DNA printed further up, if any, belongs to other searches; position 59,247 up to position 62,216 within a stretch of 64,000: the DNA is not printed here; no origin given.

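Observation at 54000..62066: Tandem triplication of ~870-890-aa signal-anchored repeat proteins (B1-B2-B3) with no recognisable catalytic motif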

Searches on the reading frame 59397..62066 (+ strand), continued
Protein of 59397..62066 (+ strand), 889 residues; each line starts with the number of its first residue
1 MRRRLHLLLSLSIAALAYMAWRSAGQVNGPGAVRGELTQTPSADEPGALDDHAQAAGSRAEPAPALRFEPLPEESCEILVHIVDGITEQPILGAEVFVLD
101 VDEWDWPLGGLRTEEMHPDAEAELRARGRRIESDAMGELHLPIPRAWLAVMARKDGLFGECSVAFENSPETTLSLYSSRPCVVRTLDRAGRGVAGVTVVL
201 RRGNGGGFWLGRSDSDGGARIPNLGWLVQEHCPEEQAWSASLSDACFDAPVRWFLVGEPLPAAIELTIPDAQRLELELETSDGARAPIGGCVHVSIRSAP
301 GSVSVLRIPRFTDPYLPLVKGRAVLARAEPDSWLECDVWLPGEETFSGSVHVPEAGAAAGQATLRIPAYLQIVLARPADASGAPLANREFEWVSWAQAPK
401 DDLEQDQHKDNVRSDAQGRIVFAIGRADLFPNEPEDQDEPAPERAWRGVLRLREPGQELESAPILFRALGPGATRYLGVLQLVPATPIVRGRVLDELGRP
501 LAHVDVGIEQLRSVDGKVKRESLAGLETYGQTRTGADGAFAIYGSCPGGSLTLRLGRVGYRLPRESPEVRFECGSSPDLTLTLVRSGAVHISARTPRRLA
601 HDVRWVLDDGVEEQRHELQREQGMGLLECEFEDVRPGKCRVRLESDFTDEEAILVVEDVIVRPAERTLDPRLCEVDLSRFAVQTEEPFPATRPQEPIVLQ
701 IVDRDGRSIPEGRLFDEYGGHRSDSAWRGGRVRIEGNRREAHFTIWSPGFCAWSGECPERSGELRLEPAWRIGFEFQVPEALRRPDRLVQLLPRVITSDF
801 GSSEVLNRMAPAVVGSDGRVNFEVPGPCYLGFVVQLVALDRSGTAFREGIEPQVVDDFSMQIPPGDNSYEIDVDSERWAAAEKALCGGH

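Call 43: search_protein_families(library=pfam, max_evalue=0.001, proteins=[P0065, P0067, P0077, P0098, P0044, P0058, P0020, P0033, P0078, P0012])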
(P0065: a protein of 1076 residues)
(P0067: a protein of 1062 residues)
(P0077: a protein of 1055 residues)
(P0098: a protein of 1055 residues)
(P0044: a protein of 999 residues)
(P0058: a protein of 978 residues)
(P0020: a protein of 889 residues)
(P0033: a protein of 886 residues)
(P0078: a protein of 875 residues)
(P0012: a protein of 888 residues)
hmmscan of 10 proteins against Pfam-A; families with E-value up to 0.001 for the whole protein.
P0065 (1076 aa): 6 families
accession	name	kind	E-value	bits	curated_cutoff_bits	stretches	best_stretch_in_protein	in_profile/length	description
PF13620.12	CarboxypepD_reg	-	5.7e-15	55.9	32.3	0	867-933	2-68/82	Carboxypeptidase regulatory-like domain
PF08281.18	Sigma70_r4_2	-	1.9e-09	37.5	25.7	1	105-157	2-54/54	Sigma-70, region 4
PF02369.22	Big_1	-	4.6e-07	30.3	34.9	0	374-418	20-63/93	Bacterial Ig-like domain (group 1)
PF04542.20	Sigma70_r2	-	2.7e-05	24.3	24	1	16-77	7-70/71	Sigma-70 region 2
PF24107.1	DUF7382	-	6.7e-05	23.1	27.4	0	866-891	21-46/65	Domain of unknown function (DUF7382)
PF21226.3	MalQ_N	-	0.0002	22.1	24.1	0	610-652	4-46/91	MalQ N-terminal beta sandwich domain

P0067 (1062 aa): 5 families
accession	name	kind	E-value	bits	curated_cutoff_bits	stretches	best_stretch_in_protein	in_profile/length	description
PF13620.12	CarboxypepD_reg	-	1.1e-14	54.9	32.3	0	360-410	1-47/82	Carboxypeptidase regulatory-like domain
PF08281.18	Sigma70_r4_2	-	4.8e-13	49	25.7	1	101-152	2-53/54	Sigma-70, region 4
PF04545.22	Sigma70_r4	-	1.3e-10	41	24.1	1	106-154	1-49/50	Sigma-70, region 4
PF04542.20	Sigma70_r2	-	7.7e-08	32.5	24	1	11-75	3-71/71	Sigma-70 region 2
PF24107.1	DUF7382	-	0.00012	22.3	27.4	0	854-898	20-64/65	Domain of unknown function (DUF7382)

P0077 (1055 aa): 7 families
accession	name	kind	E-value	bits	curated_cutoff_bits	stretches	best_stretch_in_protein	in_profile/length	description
PF13620.12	CarboxypepD_reg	-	6e-18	65.4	32.3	1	665-757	3-70/82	Carboxypeptidase regulatory-like domain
PF08281.18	Sigma70_r4_2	-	3.3e-12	46.3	25.7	1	108-155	3-50/54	Sigma-70, region 4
PF04542.20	Sigma70_r2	-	5e-11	42.7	24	1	15-80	4-71/71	Sigma-70 region 2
PF04545.22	Sigma70_r4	-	2.8e-07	30.4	24.1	1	115-160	4-49/50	Sigma-70, region 4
PF00775.27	Dioxygenase_C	-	2e-06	27.8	27.3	0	660-731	28-89/182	Dioxygenase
PF13715.12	CarbopepD_reg_2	-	2.6e-06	27.8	32.2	0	281-323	4-48/88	CarboxypepD_reg-like domain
PF02369.22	Big_1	-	0.00012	22.5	34.9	0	372-418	20-64/93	Bacterial Ig-like domain (group 1)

P0098 (1055 aa): 4 families
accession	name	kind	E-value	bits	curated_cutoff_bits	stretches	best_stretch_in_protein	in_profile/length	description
PF04542.20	Sigma70_r2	-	1.2e-11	44.7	24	1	13-76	4-71/71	Sigma-70 region 2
PF13620.12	CarboxypepD_reg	-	1.6e-11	44.8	32.3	1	667-752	2-78/82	Carboxypeptidase regulatory-like domain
PF08281.18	Sigma70_r4_2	-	5.8e-11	42.3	25.7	1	108-155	7-54/54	Sigma-70, region 4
PF04545.22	Sigma70_r4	-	1.3e-09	37.9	24.1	1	112-156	5-49/50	Sigma-70, region 4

P0044 (999 aa): 3 families
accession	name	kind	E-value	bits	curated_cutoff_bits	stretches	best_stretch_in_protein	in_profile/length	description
PF13620.12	CarboxypepD_reg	-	2.9e-17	63.2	32.3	1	585-658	3-65/82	Carboxypeptidase regulatory-like domain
PF02369.22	Big_1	-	1.3e-11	44.9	34.9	1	205-250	20-65/93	Bacterial Ig-like domain (group 1)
PF13715.12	CarbopepD_reg_2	-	0.00043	20.7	32.2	0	585-608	2-26/88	CarboxypepD_reg-like domain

P0058 (978 aa): 1 family
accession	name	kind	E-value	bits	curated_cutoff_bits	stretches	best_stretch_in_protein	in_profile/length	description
PF13620.12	CarboxypepD_reg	-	2.1e-13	50.8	32.3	1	577-656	3-69/82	Carboxypeptidase regulatory-like domain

P0020 (889 aa): 2 families
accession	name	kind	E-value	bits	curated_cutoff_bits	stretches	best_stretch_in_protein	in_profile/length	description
PF13620.12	CarboxypepD_reg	-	1.8e-11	44.7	32.3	0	493-539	4-43/82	Carboxypeptidase regulatory-like domain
PF02369.22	Big_1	-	4.3e-08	33.6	34.9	0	380-437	17-70/93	Bacterial Ig-like domain (group 1)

P0033 (886 aa): 3 families
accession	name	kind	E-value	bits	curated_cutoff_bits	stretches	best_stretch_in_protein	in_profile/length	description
PF13620.12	CarboxypepD_reg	-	1.6e-18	67.3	32.3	1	499-581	3-75/82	Carboxypeptidase regulatory-like domain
PF02369.22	Big_1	-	0.0002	21.8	34.9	0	196-221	20-45/93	Bacterial Ig-like domain (group 1)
PF00775.27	Dioxygenase_C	-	0.00034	20.6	27.3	0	392-420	29-57/182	Dioxygenase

P0078 (875 aa): 4 families
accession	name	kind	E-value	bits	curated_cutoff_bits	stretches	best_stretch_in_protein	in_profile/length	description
PF13620.12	CarboxypepD_reg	-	2.7e-16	60.1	32.3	2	493-566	2-65/82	Carboxypeptidase regulatory-like domain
PF02369.22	Big_1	-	9.5e-06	26.1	34.9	0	195-238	21-64/93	Bacterial Ig-like domain (group 1)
PF17789.7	MG4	-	0.00023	21.7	24.7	0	394-468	21-88/95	Macroglobulin domain MG4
PF09430.16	EMC7_beta-sandw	-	0.00085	20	26.6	0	611-655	15-58/122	ER membrane protein complex subunit 7, beta-sandwich domain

P0012 (888 aa): 1 family
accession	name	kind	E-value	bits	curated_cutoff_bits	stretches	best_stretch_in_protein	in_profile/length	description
PF13620.12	CarboxypepD_reg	-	6.3e-07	30.1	32.3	0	496-557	3-54/82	Carboxypeptidase regulatory-like domain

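Call 53: find_related_loci(query=A5, collection=metagenome_contigs, flank=10000)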
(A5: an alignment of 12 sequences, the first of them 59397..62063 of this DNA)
Query A5 (889 aa) in metagenome_contigs; peptide patterns used: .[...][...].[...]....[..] (x = any residue, [..] = any of these).
68 stretches matched a pattern; 5 encode a relative of the query (tblastn E <= 1e-3); 5 distinct loci.
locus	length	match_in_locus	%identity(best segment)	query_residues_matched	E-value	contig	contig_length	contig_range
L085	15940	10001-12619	66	1-887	0e+0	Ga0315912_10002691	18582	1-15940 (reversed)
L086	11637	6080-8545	39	54-885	7e-175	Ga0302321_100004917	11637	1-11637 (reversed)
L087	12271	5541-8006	39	54-885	7e-175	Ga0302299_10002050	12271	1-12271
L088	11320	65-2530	39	54-885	5e-174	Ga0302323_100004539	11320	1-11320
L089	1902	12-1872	39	238-889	5e-91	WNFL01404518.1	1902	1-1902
